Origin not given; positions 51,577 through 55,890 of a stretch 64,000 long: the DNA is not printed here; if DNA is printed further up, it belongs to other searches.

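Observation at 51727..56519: Complete YfhO-like GT-C glycosyltransferase fused in one ORF to a complete MOP/Wzx-type flippase, coupled to a polyprenyl-phosphate sugar synthase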

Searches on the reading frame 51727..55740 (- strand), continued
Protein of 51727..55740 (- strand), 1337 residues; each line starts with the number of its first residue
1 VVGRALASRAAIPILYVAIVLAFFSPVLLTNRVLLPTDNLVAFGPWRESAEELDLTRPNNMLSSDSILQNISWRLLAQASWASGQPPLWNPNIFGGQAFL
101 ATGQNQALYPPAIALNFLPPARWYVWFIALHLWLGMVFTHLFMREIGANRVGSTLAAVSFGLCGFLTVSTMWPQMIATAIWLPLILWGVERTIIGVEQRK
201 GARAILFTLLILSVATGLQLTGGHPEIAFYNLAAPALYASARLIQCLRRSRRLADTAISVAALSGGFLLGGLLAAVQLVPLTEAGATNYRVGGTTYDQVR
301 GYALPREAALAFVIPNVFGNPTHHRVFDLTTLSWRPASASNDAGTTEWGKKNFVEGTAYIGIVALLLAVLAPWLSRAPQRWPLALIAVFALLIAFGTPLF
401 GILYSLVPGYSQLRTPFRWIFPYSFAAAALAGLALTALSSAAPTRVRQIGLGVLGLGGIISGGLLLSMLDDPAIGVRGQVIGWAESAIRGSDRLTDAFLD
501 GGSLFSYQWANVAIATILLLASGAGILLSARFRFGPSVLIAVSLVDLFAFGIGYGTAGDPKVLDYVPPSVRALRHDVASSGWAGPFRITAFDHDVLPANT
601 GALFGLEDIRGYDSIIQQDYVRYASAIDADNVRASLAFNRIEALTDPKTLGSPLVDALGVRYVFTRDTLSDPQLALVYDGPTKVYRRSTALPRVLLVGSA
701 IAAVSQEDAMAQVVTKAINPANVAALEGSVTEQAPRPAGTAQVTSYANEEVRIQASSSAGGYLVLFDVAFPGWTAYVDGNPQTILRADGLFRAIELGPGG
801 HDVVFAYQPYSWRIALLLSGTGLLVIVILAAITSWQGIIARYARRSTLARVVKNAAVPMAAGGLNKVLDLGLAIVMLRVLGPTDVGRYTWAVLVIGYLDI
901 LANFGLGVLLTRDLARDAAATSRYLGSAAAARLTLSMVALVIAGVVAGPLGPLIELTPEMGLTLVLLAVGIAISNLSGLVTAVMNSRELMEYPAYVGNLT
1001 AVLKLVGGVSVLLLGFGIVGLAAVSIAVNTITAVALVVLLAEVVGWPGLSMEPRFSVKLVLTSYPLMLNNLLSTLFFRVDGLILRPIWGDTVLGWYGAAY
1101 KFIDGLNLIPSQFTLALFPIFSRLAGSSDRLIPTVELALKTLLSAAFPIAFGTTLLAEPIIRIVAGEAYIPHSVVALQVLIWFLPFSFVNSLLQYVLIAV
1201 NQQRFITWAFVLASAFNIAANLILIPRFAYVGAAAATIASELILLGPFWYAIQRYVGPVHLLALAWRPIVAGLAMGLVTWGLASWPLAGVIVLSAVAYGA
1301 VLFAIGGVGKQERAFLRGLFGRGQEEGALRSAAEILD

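Call 56: fold_search(model_id=the predicted structure, library=pdb)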
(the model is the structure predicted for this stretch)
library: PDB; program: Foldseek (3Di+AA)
matches with E <= 10: 401; with E <= 0.001: 27
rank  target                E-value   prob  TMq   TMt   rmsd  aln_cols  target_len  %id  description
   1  9g9p_A                1.3e-05  1.00  0.25  0.66   4.1       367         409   20  Lipid III flippase WzxE with NB10 and NB7 nanobodies in inward-facing conformation - crystal 2 (released 2025-01-22)
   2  6w98_A                1.4e-05  1.00  0.27  0.25  22.1       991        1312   12  Single-Particle Cryo-EM Structure of Arabinofuranosyltransferase AftD from Mycobacteria (released 2020-05-13)
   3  5ezm                  2.0e-05  1.00  0.26  0.49  13.3       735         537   14  Crystal Structure of ArnT from Cupriavidus metallidurans in the apo state (released 2016-02-17)
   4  9g9n_A                3.3e-05  1.00  0.25  0.67   4.0       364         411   20  Lipid III flippase WzxE with NB10 and NB7 nanobodies in inward-facing conformation - crystal 1 (released 2025-01-22)
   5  9g9m_A                3.4e-05  1.00  0.24  0.62   4.7       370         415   19  Lipid III flippase WzxE with NB10 and NB7 nanobodies in outward-facing conformation - crystal 1 (released 2025-01-22)
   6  9g9o_A                3.5e-05  1.00  0.25  0.64   4.7       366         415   19  Lipid III flippase WzxE with NB10 and NB7 nanobodies in outward-facing conformation - crystal 2 (released 2025-01-22)
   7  6wby                  4.0e-05  1.00  0.26  0.25  21.2       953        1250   12  Single-Particle Cryo-EM Structure of Arabinofuranosyltransferase AftD from Mycobacteria, Mutant R1389S Class 2 (released 2020-05-13)
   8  5yck                  4.4e-05  1.00  0.25  0.59   5.4       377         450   13  Crystal structure of a MATE family protein derived from Camelina sativa at 2.3 angstrom (released 2017-09-27)
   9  5f15                  6.2e-05  1.00  0.26  0.50  13.1       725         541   15  Crystal Structure of ArnT from Cupriavidus metallidurans bound to Undecaprenyl phosphate (released 2016-02-17)
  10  9g95_A                6.9e-05  1.00  0.24  0.60   6.3       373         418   19  Lipid III flippase WzxE with NB10 nanobody in outward-facing conformation at 2.7552 A (released 2025-01-22)
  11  6wbx                  1.2e-04  1.00  0.26  0.25  23.0       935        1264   12  Single-Particle Cryo-EM Structure of Arabinofuranosyltransferase AftD from Mycobacteria, Mutant R1389S Class 1 (released 2020-05-13)
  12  5xjj                  1.3e-04  1.00  0.25  0.60   5.1       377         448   14  Crystal structure of a MATE family protein (released 2017-09-20)
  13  9rsj_A                1.7e-04  1.00  0.24  0.57   5.2       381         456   17  Cryo-EM structure of MATE transporter NorM-VC in complex with doxorubicin (released 2025-11-26)
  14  6fhz                  2.1e-04  1.00  0.23  0.55   6.2       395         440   15  Inward-facing conformation of a multidrug resistance MATE family transporter of the MOP superfamily. (released 2019-05-08)
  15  7php_A                2.2e-04  1.00  0.22  0.51   8.8       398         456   15  Structure of Multidrug and Toxin Compound Extrusion (MATE) transporter NorM by NabFab-fiducial assisted cryo-EM (released 2021-09-01)
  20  8if8_C                4.2e-04  1.00  0.27  0.49  14.0       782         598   13  Arabinosyltransferase AftA (released 2023-05-31)
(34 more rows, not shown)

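Call 80: search_protein_families(library=pfam, proteins=[L065:11948-14014:+, L080:7282-7917:+, L057:5979-6833:+, L071:841-1215:+, L030:3061-4434:+, L029:12198-13502:+], max_evalue=0.001)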
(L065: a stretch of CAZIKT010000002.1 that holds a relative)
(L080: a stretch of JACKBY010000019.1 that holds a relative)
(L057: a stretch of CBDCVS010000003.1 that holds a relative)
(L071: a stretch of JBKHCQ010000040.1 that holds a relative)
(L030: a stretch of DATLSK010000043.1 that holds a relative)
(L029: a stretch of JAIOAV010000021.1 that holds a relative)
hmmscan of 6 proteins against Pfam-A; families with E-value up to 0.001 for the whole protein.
L065:11948-14014:+ (688 aa): 1 family
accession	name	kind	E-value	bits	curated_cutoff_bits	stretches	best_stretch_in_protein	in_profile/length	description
PF13231.12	PMT_2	-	3.4e-06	27.8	26.1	1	97-182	6-91/160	Dolichyl-phosphate-mannose-protein mannosyltransferase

L080:7282-7917:+ (211 aa): 1 family
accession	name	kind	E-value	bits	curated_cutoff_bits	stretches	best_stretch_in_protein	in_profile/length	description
PF02830.23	V4R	-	7.7e-12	45.6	31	1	148-206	3-61/62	V4R domain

L057:5979-6833:+ (284 aa): 2 families
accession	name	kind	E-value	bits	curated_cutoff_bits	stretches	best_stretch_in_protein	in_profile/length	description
PF00072.30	Response_reg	-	1.6e-28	99.6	30.2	1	7-118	1-110/111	Response regulator receiver domain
PF23198.2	PDE8A_N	-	0.00032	21.1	29.6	1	27-98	33-105/147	PDE8A-like, N-terminal domain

L071:841-1215:+ (124 aa): 1 family
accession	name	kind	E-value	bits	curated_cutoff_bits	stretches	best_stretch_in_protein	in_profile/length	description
PF03259.23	Robl_LC7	-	1.8e-20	72.9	23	1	10-100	1-91/91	Roadblock/LC7 domain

L030:3061-4434:+ (457 aa): 1 family
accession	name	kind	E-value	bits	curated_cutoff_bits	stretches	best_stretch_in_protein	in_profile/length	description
PF09913.15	DUF2142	-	2.1e-05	23.9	30.1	1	116-407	123-394/395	Predicted membrane protein (DUF2142)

L029:12198-13502:+ (434 aa): 2 families
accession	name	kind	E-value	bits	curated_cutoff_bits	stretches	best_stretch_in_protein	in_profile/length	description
PF00152.25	tRNA-synt_2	-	1.1e-73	248.5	25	1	118-428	5-307/308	tRNA synthetases class II (D, K and N)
PF01336.31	tRNA_anti-codon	-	2.8e-15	56.4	27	1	18-99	1-74/75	OB-fold nucleic acid binding domain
